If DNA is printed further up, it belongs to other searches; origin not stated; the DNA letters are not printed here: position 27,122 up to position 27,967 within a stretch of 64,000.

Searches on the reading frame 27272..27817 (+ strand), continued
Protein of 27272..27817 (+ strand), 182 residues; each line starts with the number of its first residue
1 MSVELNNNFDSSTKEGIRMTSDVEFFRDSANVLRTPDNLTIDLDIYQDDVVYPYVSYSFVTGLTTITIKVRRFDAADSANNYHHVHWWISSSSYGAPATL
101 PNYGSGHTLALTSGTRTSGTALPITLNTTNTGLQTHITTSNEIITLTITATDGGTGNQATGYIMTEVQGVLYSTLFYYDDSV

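Call 63: find_encoding_contigs(protein=P0004, flank=6000, max_places=4)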
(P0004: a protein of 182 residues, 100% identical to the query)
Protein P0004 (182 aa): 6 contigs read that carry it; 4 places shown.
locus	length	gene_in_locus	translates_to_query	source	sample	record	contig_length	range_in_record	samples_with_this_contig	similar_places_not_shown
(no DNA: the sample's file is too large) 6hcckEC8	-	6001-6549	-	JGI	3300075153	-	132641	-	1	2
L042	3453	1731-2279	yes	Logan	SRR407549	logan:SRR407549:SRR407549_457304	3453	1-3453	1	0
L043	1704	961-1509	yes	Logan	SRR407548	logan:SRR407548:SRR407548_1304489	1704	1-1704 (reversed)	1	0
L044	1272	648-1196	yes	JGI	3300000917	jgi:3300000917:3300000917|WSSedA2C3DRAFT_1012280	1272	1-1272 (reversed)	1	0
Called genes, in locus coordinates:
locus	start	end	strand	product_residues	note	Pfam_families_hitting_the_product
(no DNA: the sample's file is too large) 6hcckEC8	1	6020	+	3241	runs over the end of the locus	PF13884:Peptidase_S74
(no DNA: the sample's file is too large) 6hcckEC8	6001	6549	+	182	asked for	-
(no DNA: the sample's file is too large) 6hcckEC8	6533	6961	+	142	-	-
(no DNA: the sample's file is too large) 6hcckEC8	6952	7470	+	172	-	-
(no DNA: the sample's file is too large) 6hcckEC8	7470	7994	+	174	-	-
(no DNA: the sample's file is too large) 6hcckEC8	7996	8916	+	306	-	-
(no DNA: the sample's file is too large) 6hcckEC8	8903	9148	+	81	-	-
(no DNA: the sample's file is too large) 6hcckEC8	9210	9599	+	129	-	-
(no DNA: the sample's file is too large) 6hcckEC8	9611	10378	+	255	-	-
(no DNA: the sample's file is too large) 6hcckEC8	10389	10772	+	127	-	-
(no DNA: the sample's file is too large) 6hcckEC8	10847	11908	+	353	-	-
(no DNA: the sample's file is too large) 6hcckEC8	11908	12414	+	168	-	-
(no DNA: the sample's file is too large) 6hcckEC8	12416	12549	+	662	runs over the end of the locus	-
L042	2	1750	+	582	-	?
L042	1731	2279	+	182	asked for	-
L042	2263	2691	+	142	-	-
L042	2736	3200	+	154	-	-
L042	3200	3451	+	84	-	?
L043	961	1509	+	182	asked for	-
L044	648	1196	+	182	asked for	-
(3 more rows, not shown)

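Call 64: find_encoding_contigs(protein=P0008, flank=3000, max_places=3)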
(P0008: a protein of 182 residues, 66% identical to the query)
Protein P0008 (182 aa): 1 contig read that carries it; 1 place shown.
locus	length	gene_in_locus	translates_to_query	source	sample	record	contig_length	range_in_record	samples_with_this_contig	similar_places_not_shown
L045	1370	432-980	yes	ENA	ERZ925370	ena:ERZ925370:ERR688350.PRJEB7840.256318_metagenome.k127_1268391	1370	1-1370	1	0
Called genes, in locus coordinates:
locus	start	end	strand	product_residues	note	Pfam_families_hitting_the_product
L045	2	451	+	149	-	?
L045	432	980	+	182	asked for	-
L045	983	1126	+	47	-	-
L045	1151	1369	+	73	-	?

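Call 65: find_encoding_contigs(protein=P0007, flank=3000, max_places=3)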
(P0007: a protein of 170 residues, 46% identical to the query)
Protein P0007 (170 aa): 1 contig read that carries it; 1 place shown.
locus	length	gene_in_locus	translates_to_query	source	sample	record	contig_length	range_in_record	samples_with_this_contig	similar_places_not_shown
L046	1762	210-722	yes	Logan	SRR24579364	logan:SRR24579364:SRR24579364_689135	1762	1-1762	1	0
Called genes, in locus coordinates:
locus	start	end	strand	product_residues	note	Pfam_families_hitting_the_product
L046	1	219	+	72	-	?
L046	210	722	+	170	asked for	-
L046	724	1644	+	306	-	-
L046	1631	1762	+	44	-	?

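Call 66: find_encoding_contigs(protein=P0002, flank=3000, max_places=3)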
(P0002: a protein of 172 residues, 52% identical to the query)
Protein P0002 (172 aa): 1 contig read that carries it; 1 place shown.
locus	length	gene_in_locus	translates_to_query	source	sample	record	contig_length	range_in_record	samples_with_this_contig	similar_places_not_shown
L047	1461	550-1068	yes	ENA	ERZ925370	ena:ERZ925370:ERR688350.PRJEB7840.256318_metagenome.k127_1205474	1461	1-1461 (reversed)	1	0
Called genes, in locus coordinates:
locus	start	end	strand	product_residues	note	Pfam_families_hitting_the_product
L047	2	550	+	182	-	?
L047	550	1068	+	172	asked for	-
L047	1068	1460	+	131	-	?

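Call 72: find_related_loci(query=A1, collection=metagenome_contigs, flank=10000)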
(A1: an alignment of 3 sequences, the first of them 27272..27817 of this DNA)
Query A1 (182 aa) in metagenome_contigs; peptide patterns used: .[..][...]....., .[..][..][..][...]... (x = any residue, [..] = any of these).
141 stretches matched a pattern; 1 encode a relative of the query (tblastn E <= 1e-3); 1 distinct loci.
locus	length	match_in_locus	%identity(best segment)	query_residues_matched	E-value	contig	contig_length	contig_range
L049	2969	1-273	40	71-172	3e-16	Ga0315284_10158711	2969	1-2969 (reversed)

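Call 96: find_related_loci(query=A2, collection=genome_contigs, flank=5000)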
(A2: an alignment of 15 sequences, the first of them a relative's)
Query A2 (174 aa) in genome_contigs; peptide patterns used: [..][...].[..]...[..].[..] (x = any residue, [..] = any of these).
1 stretches matched a pattern, but none encodes a relative of the query by tblastn (E <= 1e-3).
